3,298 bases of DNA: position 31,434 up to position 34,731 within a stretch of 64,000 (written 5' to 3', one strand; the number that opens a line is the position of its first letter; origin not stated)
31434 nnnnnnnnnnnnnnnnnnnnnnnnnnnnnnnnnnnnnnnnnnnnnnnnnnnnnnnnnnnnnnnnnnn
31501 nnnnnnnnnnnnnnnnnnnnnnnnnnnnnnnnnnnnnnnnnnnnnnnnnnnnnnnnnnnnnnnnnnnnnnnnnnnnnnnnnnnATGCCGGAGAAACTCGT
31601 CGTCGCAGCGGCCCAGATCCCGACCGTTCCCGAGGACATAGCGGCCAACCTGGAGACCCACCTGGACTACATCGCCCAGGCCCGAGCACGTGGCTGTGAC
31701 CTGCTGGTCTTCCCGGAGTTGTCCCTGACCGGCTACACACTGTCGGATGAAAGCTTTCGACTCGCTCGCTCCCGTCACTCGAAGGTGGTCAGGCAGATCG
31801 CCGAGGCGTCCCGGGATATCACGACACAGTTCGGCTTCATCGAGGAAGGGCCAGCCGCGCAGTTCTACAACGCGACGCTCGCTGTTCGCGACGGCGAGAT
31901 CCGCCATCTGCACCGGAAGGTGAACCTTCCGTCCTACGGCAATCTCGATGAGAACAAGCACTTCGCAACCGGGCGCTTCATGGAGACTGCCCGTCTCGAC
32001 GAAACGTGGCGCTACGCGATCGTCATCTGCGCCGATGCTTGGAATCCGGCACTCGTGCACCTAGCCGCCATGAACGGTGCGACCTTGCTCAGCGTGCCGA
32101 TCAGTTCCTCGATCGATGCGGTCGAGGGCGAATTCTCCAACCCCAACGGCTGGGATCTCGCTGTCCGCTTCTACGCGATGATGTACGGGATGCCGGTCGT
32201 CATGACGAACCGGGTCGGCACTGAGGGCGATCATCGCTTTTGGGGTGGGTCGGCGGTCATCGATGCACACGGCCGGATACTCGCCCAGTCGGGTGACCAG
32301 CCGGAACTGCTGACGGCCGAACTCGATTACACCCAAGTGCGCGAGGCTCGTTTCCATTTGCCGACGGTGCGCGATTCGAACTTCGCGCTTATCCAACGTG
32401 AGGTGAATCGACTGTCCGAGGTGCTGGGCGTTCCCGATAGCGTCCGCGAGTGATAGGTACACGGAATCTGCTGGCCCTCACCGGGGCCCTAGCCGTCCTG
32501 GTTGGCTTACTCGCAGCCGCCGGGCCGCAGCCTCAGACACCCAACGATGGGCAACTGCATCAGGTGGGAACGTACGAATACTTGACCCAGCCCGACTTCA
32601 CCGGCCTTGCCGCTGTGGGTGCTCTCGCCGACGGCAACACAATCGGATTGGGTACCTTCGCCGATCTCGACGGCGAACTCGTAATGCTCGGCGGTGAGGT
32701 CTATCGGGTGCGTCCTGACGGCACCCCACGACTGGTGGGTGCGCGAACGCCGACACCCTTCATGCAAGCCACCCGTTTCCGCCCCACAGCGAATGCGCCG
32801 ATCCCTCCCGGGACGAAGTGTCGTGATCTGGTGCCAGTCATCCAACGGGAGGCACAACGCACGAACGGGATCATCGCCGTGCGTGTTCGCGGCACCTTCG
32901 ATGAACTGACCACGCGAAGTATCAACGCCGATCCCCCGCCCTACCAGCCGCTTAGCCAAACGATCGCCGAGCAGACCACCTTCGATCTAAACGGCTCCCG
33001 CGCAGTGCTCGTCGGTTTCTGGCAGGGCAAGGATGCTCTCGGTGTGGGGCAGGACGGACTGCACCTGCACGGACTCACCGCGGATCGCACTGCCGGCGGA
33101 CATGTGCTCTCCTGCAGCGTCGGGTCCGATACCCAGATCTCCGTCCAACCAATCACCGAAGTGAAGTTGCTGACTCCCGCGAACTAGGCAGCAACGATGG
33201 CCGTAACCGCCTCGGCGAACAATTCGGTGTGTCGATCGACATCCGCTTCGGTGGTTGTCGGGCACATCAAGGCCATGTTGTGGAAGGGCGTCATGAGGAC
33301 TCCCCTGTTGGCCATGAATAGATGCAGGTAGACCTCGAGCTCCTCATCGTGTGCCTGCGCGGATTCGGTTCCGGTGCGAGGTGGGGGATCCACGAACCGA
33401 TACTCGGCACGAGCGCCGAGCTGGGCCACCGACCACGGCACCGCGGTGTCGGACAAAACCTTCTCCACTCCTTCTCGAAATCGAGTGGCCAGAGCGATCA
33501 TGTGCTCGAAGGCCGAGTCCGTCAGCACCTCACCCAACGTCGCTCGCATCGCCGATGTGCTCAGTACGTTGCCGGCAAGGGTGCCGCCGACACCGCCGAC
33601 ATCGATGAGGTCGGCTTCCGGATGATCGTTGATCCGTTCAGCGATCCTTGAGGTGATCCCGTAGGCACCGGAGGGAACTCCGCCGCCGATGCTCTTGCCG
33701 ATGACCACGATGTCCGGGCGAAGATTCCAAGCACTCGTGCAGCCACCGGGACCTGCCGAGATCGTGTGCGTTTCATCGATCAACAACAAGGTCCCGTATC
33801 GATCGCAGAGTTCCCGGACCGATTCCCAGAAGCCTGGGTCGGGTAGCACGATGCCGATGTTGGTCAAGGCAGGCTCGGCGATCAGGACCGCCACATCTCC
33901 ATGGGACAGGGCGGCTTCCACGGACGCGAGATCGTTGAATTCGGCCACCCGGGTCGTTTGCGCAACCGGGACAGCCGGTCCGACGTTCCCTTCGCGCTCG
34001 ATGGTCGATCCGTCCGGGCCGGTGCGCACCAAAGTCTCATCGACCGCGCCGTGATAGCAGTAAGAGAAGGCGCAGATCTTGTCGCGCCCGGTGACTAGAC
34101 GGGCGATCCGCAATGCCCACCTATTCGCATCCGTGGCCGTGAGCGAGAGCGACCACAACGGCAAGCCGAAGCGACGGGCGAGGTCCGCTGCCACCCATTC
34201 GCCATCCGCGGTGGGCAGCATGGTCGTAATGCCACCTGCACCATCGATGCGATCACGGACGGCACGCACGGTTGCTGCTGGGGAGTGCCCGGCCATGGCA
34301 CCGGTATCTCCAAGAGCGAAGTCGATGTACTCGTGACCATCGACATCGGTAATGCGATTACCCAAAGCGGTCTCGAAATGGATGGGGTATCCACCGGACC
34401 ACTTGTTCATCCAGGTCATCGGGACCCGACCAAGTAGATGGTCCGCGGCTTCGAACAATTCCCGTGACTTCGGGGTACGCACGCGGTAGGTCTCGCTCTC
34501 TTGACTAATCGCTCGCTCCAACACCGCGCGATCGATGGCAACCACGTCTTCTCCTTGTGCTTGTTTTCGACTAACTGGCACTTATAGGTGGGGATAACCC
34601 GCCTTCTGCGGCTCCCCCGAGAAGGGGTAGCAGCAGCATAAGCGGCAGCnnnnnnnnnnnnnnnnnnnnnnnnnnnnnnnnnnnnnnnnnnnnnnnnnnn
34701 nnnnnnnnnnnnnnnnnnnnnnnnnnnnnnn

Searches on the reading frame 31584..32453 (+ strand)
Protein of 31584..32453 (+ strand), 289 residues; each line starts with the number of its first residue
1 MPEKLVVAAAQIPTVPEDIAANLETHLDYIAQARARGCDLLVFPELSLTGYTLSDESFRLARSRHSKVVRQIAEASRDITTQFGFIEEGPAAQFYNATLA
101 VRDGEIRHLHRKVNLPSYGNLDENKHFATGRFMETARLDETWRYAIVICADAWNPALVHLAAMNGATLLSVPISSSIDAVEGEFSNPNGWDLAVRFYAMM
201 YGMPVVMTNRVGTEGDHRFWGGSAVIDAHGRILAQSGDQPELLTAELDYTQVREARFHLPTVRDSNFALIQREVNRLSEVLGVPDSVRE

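Call 78: search_protein_families(library=pfam, proteins=[window:31584-32453:+])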
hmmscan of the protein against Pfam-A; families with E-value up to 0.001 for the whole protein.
window:31584-32453:+ (289 aa): 1 family
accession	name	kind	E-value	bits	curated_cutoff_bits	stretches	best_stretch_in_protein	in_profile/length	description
PF00795.27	CN_hydrolase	-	8.2e-39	133.9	23.2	1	7-256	2-255/256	Carbon-nitrogen hydrolase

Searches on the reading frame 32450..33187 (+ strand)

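Call 78: search_protein_families(library=pfam, proteins=[window:32450-33187:+])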
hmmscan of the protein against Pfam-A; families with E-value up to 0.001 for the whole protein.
window:32450-33187:+ (245 aa): 1 family
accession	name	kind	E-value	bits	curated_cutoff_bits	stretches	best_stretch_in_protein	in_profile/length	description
PF03306.18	AAL_decarboxy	-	6.6e-48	163.4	25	1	36-244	1-208/219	Alpha-acetolactate decarboxylase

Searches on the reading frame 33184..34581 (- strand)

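Call 78: search_protein_families(library=pfam, proteins=[window:33184-34581:-])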
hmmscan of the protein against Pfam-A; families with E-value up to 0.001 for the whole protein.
window:33184-34581:- (465 aa): 1 family
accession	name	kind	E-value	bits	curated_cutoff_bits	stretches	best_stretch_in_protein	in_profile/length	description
PF00202.27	Aminotran_3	-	4.1e-41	141.4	30.5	1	60-457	4-401/403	Aminotransferase class-III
